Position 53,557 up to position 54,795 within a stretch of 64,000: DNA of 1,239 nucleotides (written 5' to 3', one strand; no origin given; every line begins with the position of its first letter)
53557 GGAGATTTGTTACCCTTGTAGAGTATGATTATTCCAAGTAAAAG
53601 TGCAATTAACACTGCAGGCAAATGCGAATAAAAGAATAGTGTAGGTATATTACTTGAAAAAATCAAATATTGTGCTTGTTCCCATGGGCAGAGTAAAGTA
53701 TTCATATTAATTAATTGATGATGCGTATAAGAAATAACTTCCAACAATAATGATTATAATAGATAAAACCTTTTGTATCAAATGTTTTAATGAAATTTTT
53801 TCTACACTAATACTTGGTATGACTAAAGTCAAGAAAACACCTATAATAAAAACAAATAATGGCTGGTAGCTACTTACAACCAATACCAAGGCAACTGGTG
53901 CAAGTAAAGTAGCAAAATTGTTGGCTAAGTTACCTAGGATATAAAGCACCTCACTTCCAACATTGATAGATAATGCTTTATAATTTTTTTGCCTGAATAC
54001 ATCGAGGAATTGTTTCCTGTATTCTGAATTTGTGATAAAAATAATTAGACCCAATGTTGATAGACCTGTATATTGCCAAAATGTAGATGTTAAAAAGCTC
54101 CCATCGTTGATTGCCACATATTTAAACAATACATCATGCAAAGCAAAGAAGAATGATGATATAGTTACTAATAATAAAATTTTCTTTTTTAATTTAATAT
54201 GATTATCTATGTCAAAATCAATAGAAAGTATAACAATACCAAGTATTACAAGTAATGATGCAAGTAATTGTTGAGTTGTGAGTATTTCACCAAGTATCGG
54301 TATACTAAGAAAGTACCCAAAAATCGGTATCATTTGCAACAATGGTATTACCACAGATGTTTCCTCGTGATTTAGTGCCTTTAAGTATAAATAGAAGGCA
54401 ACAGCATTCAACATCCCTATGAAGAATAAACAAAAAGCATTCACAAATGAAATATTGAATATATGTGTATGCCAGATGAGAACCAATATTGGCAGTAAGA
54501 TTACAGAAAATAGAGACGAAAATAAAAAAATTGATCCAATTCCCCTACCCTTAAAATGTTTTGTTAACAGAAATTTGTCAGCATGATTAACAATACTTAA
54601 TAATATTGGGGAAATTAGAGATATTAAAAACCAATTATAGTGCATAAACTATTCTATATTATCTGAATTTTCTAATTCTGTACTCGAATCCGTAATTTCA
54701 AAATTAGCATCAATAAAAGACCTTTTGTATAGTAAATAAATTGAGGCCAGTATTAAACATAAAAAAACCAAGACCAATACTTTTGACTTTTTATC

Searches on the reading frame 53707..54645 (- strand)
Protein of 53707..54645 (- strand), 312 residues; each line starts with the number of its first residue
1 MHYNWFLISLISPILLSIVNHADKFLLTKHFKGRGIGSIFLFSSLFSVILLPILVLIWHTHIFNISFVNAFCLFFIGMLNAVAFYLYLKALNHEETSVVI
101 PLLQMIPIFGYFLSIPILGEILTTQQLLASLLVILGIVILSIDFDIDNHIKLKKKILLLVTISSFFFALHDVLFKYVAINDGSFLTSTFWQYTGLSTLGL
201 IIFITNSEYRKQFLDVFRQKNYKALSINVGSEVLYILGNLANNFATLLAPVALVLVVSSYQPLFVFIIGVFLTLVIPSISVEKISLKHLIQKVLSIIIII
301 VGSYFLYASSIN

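Call 31: search_protein_families(library=pfam, proteins=[window:53707-54645:-], max_evalue=0.001)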
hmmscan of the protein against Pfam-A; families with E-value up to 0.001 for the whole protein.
window:53707-54645:- (312 aa): 1 family
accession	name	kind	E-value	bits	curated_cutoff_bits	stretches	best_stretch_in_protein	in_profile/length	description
PF00892.27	EamA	-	7.5e-13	49.4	28.2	1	25-141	18-134/135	EamA-like transporter family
